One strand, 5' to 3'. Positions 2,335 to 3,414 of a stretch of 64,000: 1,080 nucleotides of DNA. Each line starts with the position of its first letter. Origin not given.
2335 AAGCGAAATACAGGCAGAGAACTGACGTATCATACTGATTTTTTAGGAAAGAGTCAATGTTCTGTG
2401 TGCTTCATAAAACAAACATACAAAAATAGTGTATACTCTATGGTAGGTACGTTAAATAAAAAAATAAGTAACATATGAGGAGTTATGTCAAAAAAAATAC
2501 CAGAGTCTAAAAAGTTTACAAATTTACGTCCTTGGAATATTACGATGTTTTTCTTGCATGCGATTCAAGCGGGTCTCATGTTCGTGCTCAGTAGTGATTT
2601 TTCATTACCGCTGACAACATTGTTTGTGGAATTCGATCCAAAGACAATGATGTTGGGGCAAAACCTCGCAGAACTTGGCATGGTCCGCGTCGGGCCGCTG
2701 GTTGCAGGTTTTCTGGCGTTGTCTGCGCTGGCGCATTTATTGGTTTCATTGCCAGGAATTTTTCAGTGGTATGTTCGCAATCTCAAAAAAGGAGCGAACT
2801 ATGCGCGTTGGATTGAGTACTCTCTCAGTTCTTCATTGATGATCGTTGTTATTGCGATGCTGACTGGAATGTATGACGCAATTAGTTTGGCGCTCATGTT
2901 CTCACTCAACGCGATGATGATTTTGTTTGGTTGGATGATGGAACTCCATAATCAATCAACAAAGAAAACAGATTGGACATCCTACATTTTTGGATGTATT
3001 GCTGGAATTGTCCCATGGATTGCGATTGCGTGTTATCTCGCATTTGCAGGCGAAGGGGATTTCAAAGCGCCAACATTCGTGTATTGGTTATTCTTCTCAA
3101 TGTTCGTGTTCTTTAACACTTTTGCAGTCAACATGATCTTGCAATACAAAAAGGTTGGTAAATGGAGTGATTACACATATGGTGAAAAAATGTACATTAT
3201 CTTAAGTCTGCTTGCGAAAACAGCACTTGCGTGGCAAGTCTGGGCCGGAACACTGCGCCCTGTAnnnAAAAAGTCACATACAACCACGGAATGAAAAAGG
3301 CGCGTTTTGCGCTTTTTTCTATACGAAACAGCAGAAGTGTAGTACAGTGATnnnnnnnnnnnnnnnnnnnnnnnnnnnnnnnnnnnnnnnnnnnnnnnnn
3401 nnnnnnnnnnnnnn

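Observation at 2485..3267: Heliorhodopsin gene with intact retinal-binding lysine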

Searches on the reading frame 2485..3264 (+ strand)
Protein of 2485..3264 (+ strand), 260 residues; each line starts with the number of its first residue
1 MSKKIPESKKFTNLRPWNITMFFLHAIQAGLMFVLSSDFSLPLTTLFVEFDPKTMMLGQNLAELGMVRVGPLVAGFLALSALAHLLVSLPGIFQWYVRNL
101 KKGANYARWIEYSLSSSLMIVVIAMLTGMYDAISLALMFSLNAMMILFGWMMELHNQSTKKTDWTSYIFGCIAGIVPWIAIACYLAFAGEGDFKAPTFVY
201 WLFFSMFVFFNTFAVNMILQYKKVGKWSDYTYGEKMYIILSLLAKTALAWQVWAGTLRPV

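Call 3: search_protein_families(library=pfam, proteins=[window:2485-3264:+], max_evalue=0.01)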
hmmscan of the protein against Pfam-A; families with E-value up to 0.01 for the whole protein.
window:2485-3264:+ (260 aa): 1 family
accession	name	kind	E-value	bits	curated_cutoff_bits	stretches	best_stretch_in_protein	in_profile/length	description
PF18761.7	Heliorhodopsin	-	9.1e-98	326.9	26.7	1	14-257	1-242/242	Heliorhodopsin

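Call 4: search_solved_structures(query=window:2485-3264:+, max_evalue=0.01, show_alignments=3)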
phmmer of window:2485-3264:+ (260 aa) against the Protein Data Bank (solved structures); distinct sequences matched with E-value up to 0.01: 6.
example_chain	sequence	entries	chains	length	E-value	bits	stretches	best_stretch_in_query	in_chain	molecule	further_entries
6is6_A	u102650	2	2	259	2.5e-73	250.1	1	10-260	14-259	heliorhodopsin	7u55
7clj_A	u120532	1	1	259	6.1e-73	248.8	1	10-260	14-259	heliorhodopsin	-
9ljj_A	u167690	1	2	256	3.5e-61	210.3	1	6-259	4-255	Heliorhodopsin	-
6su3_X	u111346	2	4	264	3.9e-61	210.2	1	6-259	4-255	48C12 heliorhodopsin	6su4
6uh3_A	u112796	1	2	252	2.3e-60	207.6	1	6-257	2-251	Heliorhodopsin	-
9vfc_A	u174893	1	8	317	6.6e-43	150.4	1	11-259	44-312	heliorhodopsin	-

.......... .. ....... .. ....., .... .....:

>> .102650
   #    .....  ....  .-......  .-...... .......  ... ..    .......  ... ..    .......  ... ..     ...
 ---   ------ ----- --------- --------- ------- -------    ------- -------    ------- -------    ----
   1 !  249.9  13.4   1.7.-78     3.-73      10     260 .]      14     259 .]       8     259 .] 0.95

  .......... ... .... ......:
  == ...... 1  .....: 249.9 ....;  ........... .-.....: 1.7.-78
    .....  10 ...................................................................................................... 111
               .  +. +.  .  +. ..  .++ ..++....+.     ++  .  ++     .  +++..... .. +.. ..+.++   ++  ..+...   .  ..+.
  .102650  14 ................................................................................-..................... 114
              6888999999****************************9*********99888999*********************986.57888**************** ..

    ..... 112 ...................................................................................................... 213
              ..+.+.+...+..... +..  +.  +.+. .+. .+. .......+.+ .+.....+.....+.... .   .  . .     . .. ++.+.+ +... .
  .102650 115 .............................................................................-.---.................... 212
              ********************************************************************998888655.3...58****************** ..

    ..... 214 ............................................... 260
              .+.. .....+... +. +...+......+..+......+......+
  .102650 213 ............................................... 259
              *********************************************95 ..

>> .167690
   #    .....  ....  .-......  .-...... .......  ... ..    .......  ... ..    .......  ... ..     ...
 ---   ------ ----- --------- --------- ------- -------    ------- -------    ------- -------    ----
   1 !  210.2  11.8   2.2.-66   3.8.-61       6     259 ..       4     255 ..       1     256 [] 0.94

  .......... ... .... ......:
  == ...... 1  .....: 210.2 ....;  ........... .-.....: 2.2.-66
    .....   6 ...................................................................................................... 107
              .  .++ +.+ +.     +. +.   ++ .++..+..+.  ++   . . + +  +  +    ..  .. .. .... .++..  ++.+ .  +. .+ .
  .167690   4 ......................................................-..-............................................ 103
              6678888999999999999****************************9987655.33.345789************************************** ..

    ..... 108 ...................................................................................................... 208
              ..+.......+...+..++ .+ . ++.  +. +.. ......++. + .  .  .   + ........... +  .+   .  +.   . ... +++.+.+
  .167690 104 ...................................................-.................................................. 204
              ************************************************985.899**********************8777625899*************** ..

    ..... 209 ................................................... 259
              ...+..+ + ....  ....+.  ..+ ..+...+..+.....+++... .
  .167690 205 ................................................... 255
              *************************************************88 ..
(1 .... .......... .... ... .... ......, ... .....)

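Call 5: find_encoding_contigs(protein=window:2485-3264:+, flank=10000, max_places=6)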
Protein window:2485-3264:+ (260 aa): no gene with exactly this product is on record in the collection.

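Call 6: find_homologous_proteins(query=window:2485-3264:+)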
Query window:2485-3264:+ (260 aa): 7619 proteins with E <= 0.001 among 8000 candidates; the best 120 are listed.
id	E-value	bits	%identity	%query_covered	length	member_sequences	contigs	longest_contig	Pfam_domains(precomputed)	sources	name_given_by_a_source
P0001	4.8e-157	539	93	100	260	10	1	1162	PF18761.8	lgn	-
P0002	3.2e-135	468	79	98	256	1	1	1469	PF18761.8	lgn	-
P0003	5.1e-135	467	80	98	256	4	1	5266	PF18761.8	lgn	-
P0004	7.3e-135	467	79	98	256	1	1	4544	PF18761.8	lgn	-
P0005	1.5e-134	466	80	98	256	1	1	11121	PF18761.8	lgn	-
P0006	1.7e-134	465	80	98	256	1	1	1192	PF18761.8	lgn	-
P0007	1.9e-134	465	80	98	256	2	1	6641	PF18761.8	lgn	-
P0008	7.1e-133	460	77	98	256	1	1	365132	PF18761.8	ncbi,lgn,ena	ncbi:MAG: heliorhodopsin HeR [Patescibacteria group bacterium]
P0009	1.5e-132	459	78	98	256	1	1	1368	PF18761.8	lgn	-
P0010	2.0e-132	459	77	98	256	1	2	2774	PF18761.8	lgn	-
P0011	2.1e-132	459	78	98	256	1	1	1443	PF18761.8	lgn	-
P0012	3.2e-132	458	77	98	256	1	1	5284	PF18761.8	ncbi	-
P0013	4.3e-132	458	77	98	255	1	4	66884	PF18761.8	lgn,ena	-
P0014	6.1e-131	454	78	97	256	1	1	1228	PF18761.8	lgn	-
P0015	9.6e-128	443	77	97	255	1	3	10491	PF18761.8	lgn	-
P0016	1.1e-125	437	78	92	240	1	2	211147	PF18761.8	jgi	jgi:hypothetical protein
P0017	1.7e-125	436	75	98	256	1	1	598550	PF18761.8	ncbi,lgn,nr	ncbi:MAG: heliorhodopsin HeR [Candidatus Kerfeldbacteria bacterium]|nr:heliorhodopsin HeR [Candidatu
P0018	2.8e-125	435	80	92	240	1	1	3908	PF18761.8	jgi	jgi:hypothetical protein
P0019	1.3e-124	433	73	98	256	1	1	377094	PF18761.8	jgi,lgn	jgi:hypothetical protein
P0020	1.9e-123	429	74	98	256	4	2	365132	PF18761.8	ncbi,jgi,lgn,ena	ncbi:MAG: heliorhodopsin HeR [Patescibacteria group bacterium]|jgi:hypothetical protein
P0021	5.3e-123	428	81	92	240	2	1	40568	PF18761.8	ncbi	-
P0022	3.4e-121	422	72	97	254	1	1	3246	PF18761.8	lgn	-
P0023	2.0e-120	419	71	98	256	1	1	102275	PF18761.8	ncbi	-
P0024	1.7e-119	416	74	92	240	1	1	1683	PF18761.8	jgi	jgi:hypothetical protein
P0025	5.6e-119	415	70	98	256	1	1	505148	PF18761.8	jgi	-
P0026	2.0e-117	409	70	100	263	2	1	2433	PF18761.8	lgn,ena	-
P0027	6.7e-113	395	75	88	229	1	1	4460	PF18761.8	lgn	-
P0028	6.9e-113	395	68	98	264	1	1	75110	PF18761.8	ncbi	-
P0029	9.2e-113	394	70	100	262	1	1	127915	PF18761.8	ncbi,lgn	-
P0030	1.1e-112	394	69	98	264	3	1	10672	PF18761.8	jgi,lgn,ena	-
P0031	2.6e-112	393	68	98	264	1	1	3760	PF18761.8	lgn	-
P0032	7.2e-112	391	69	98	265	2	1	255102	PF18761.8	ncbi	ncbi:MAG: heliorhodopsin HeR [bacterium]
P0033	9.3e-112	391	67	98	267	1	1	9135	PF18761.8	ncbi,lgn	-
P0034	1.4e-111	390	69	97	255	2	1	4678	PF18761.8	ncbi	-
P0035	1.5e-111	390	67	98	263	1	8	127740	PF18761.8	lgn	-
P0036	2.4e-111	390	68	100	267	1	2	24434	PF18761.8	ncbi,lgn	-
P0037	3.2e-111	389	69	98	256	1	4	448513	PF18761.8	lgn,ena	-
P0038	3.4e-111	389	68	98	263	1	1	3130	PF18761.8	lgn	-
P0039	5.5e-111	388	75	88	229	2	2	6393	PF18761.8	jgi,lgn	jgi:hypothetical protein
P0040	6.6e-111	388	69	98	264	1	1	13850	PF18761.8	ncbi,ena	-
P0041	8.2e-111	388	67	98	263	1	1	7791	PF18761.8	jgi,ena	-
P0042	8.9e-111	388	68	99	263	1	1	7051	PF18761.8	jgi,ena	-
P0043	8.9e-111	388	68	98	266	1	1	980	PF18761.8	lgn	-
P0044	9.5e-111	388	67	98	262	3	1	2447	PF18761.8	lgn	-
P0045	1.1e-110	387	68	99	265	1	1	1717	PF18761.8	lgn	-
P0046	1.1e-110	387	69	98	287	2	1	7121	PF18761.8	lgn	-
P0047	1.2e-110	387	67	100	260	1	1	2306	PF18761.8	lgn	-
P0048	2.1e-110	386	68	100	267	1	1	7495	PF18761.8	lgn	-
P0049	3.6e-110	386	69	99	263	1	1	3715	PF18761.8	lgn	-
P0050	1.1e-109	384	67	98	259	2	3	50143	PF18761.8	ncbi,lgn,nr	ncbi:heliorhodopsin HeR [Patescibacteria group bacterium]|nr:heliorhodopsin HeR [Patescibacteria gro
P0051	1.2e-109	384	69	98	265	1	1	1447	PF18761.8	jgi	jgi:hypothetical protein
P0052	1.3e-109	384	70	98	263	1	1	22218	PF18761.8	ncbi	-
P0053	1.7e-109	383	66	100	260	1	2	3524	PF18761.8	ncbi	-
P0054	2.0e-109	383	67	100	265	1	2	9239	PF18761.8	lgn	-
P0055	2.7e-109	383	68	100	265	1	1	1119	PF18761.8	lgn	-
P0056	3.2e-109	383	66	100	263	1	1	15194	PF18761.8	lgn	-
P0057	4.5e-109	382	67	100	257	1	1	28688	PF18761.8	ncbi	ncbi:MAG: heliorhodopsin HeR [Candidatus Kerfeldbacteria bacterium]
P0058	5.1e-109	382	68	97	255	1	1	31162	PF18761.8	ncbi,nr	ncbi:MAG: heliorhodopsin HeR [Candidatus Kerfeldbacteria bacterium]|nr:heliorhodopsin HeR [Candidatu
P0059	5.4e-109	382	70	97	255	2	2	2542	PF18761.8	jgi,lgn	-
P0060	5.4e-109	382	66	100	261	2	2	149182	PF18761.8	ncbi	-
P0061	6.9e-109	381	69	97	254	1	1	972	PF18761.8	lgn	-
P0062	1.0e-108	381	67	98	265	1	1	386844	PF18761.8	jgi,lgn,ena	-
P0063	3.0e-108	379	67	99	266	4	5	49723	PF18761.8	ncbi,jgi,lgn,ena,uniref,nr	ncbi:MAG: hypothetical protein COY66_06870 [Candidatus Kerfeldbacteria bacterium CG_4_10_14_0_8_um_f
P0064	3.1e-108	379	68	98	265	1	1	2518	PF18761.8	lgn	-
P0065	3.5e-108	379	68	98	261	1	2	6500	PF18761.8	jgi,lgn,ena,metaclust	metaclust:\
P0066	5.6e-108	378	63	97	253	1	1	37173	PF18761.8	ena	-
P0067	5.7e-108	378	67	98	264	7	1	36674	PF18761.8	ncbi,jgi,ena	ncbi:MAG: heliorhodopsin HeR [Patescibacteria group bacterium]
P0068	5.7e-108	378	67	98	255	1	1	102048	PF18761.8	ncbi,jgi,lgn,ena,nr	ncbi:heliorhodopsin HeR [Patescibacteria group bacterium]|nr:heliorhodopsin HeR [Patescibacteria gro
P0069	5.9e-108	378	68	98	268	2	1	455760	PF18761.8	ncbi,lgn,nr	ncbi:MAG: heliorhodopsin HeR [Patescibacteria group bacterium]|nr:heliorhodopsin HeR [Patescibacteri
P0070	6.1e-108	378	67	97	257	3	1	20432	PF18761.8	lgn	-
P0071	6.1e-108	378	67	98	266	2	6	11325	PF18761.8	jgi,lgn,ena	-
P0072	6.2e-108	378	67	98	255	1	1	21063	PF18761.8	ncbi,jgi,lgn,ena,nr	ncbi:heliorhodopsin HeR [Patescibacteria group bacterium]|nr:heliorhodopsin HeR [Patescibacteria gro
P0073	6.2e-108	378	65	97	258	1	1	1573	PF18761.8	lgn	-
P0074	6.3e-108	378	66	98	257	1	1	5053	PF18761.8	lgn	-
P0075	9.4e-108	378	73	88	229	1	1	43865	PF18761.8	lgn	-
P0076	9.6e-108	378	67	98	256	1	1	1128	PF18761.8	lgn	-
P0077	1.4e-107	377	66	100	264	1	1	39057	PF18761.8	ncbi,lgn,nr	ncbi:MAG: heliorhodopsin HeR [bacterium]|nr:heliorhodopsin HeR [bacterium]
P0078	1.9e-107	377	68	97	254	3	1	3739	PF18761.8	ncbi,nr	ncbi:heliorhodopsin HeR [Patescibacteria group bacterium]|nr:heliorhodopsin HeR [Patescibacteria gro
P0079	2.2e-107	377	64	100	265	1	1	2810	PF18761.8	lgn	-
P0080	3.5e-107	376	69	98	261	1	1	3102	PF18761.8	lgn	-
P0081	3.6e-107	376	66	98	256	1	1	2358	PF18761.8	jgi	jgi:hypothetical protein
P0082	4.2e-107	376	68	98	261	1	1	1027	PF18761.8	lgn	-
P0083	4.9e-107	375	70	95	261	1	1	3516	PF18761.8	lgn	-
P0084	5.7e-107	375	69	95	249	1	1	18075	PF18761.8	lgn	-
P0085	6.3e-107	375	67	98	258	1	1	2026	PF18761.8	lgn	-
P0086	7.0e-107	375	68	97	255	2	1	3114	PF18761.8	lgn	-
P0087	1.1e-106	374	66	99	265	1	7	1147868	PF18761.8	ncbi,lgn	ncbi:MAG: heliorhodopsin HeR [Patescibacteria group bacterium]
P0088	1.1e-106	374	65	98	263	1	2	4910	PF18761.8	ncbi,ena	-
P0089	1.3e-106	374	65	97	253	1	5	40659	PF18761.8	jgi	jgi:hypothetical protein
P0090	1.3e-106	374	67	99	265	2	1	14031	PF18761.8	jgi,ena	-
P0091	1.5e-106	374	65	98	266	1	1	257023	PF18761.8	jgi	jgi:hypothetical protein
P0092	1.6e-106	374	65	100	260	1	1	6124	PF18761.8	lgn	-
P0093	1.8e-106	374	63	100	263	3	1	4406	PF18761.8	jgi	jgi:hypothetical protein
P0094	1.8e-106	374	66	98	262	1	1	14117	PF18761.8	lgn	-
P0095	1.9e-106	373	65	100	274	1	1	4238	PF18761.8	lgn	-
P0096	2.6e-106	373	65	100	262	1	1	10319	PF18761.8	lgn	-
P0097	3.3e-106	373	65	97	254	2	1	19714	PF18761.8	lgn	-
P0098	5.4e-106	372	62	100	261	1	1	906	PF18761.8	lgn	-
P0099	5.9e-106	372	66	96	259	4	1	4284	PF18761.8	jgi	-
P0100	6.6e-106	372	66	96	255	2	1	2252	PF18761.8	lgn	-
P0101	6.8e-106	372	66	98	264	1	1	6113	PF18761.8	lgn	-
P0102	7.4e-106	372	66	97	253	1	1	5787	PF18761.8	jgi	-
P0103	7.8e-106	371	66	98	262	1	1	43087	PF18761.8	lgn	-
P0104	8.2e-106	371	67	96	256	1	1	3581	PF18761.8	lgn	-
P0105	8.7e-106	371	66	100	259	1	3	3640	PF18761.8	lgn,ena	-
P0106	8.9e-106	371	66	97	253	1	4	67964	PF18761.8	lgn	-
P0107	9.8e-106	371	66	96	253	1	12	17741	PF18761.8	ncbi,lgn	-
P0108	9.9e-106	371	67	100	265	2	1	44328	PF18761.8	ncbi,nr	ncbi:MAG: heliorhodopsin HeR [Patescibacteria group bacterium]|nr:heliorhodopsin HeR [Patescibacteri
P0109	1.0e-105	371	64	100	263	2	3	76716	PF18761.8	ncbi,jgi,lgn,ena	ncbi:MAG: heliorhodopsin HeR [Patescibacteria group bacterium]|jgi:hypothetical protein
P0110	1.1e-105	371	67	98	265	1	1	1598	PF18761.8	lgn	-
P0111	1.2e-105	371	65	99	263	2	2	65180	PF18761.8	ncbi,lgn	ncbi:MAG: heliorhodopsin HeR [bacterium]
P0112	1.3e-105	371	66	97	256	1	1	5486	PF18761.8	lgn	-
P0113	1.3e-105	371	62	99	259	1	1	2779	PF18761.8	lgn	-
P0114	1.8e-105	370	68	97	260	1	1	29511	PF18761.8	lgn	-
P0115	1.9e-105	370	66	97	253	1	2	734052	PF18761.8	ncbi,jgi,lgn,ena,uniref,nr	ncbi:hypothetical protein CVU76_02455 [Candidatus Dojkabacteria bacterium HGW-Dojkabacteria-1]|unire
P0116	2.3e-105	370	66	96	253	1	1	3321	PF18761.8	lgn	-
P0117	2.3e-105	370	65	97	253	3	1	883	PF18761.8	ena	-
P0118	2.8e-105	370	65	97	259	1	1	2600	PF18761.8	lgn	-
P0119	3.1e-105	370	66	97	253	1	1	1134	PF18761.8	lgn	-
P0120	3.2e-105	369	66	98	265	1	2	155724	PF18761.8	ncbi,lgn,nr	ncbi:MAG: heliorhodopsin HeR [Patescibacteria group bacterium]|nr:heliorhodopsin HeR [Patescibacteri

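Call 15: find_related_loci(query=window:2485-3264:+, collection=genome_contigs, flank=10000)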
Query window:2485-3264:+ (260 aa) in genome_contigs; peptide patterns used: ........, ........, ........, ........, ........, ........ (x = any residue, [..] = any of these).
600 stretches matched a pattern (row limit reached: there are more); 575 encode a relative of the query (tblastn E <= 1e-3); the best 80 are kept; 80 distinct loci.
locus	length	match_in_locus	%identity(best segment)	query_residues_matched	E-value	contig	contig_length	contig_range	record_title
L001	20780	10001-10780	94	1-260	1e-158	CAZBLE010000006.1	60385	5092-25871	MAG TPA_asm: uncultured Gammaproteobacteria bacterium isolate SRP278252_co1_298 genome assembly, contig: NODE_624_length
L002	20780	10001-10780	73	1-260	9e-133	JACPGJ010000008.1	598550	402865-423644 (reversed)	MAG: Candidatus Kerfeldbacteria bacterium isolate NC_groundwater_384_Ag_B-0.1um_43_17 GD18-4_B1_scaffold_1710409, whole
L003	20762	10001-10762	69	7-260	1e-118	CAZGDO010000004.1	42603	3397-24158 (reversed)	MAG TPA_asm: uncultured Gammaproteobacteria bacterium isolate binchicken_co387_564 genome assembly, contig: NODE_443_len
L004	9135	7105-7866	67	7-260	3e-118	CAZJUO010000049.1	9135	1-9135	MAG TPA_asm: uncultured Gammaproteobacteria bacterium isolate SRP141376_co4_277 genome assembly, contig: NODE_12419_leng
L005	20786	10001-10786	70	1-260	5e-118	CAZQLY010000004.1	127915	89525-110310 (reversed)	MAG TPA_asm: uncultured Gammaproteobacteria bacterium isolate SRP141376_co4_153 genome assembly, contig: NODE_160_length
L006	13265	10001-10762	69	7-260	3e-116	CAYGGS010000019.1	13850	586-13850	MAG TPA_asm: uncultured Gammaproteobacteria bacterium isolate ERP113451_co2_34 genome assembly, contig: NODE_3121_length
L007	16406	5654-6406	68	10-260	3e-115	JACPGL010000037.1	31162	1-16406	MAG: Candidatus Kerfeldbacteria bacterium isolate NC_groundwater_386_Ag_B-0.1um_51_13 GD18-4_B1_scaffold_856997, whole g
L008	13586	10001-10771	67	1-260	4e-114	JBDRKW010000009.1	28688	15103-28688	MAG: Candidatus Kerfeldbacteria bacterium isolate MEGAHIT-group-1.742 k141_7334040, whole genome shotgun sequence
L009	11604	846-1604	69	8-259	4e-114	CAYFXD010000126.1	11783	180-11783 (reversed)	MAG TPA_asm: uncultured Actinomycetota bacterium isolate ERP108616_co1_402 genome assembly, contig: k119_1915860, whole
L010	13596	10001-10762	67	7-260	2e-113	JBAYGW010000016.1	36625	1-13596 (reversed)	MAG: Patescibacteria group bacterium isolate SO_2016_GW1_134 scaffold02105_OW334_2016, whole genome shotgun sequence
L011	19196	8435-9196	79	7-260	8e-136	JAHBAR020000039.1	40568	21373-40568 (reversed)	MAG: Candidatus Kerfeldbacteria bacterium isolate AQU-08 c_000000041508, whole genome shotgun sequence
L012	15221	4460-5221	67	7-260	1e-113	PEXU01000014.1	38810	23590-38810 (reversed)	MAG: Candidatus Kerfeldbacteria bacterium CG08_land_8_20_14_0_20_40_16 CG08_land_8_20_14_0.20_scaffold_216_c, whole geno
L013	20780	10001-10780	65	1-260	6e-113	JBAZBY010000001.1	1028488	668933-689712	MAG: Patescibacteria group bacterium isolate SO_2017_GW1_123 NODE_14_length_1028488_cov_9.115459_OW334_2017, whole genom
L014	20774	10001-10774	66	4-260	4e-112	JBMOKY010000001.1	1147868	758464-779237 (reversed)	MAG: Patescibacteria group bacterium isolate Betzabe_MAG010 MAG010_1, whole genome shotgun sequence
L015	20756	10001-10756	66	9-260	3e-112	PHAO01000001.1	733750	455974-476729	MAG: Candidatus Dojkabacteria bacterium HGW-Dojkabacteria-1 bjp_ig2158_scaffold_0, whole genome shotgun sequence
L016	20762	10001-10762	67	6-260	7e-112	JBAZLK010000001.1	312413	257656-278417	MAG: Patescibacteria group bacterium isolate SO_2017_LW4_167 scaffold_96_c1_LW137-91_2017, whole genome shotgun sequence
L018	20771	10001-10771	66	6-260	2e-111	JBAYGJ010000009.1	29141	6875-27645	MAG: Patescibacteria group bacterium isolate SO_2016_GW1_122 scaffold02860_OW334_2016, whole genome shotgun sequence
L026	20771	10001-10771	64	3-260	1e-108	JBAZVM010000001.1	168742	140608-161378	MAG: Patescibacteria group bacterium isolate SO_2017_GW1_252 NODE_684_length_168742_cov_2.267005_OW334_2017, whole genom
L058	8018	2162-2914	63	9-259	1e-97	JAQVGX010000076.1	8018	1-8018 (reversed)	MAG: Candidatus Dojkabacteria bacterium isolate STE_192 NODE_24554_length_8018_cov_3.436700_Sandtown_E, whole genome sho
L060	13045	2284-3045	60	7-259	2e-97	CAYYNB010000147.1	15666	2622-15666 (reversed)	MAG TPA_asm: uncultured Anaerolineaceae bacterium isolate SRP167436_co1_209 genome assembly, contig: NODE_6078_length_15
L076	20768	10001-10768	58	3-259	4e-94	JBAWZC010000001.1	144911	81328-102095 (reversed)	MAG: Candidatus Berkelbacteria bacterium isolate ELA105 MAG105_1, whole genome shotgun sequence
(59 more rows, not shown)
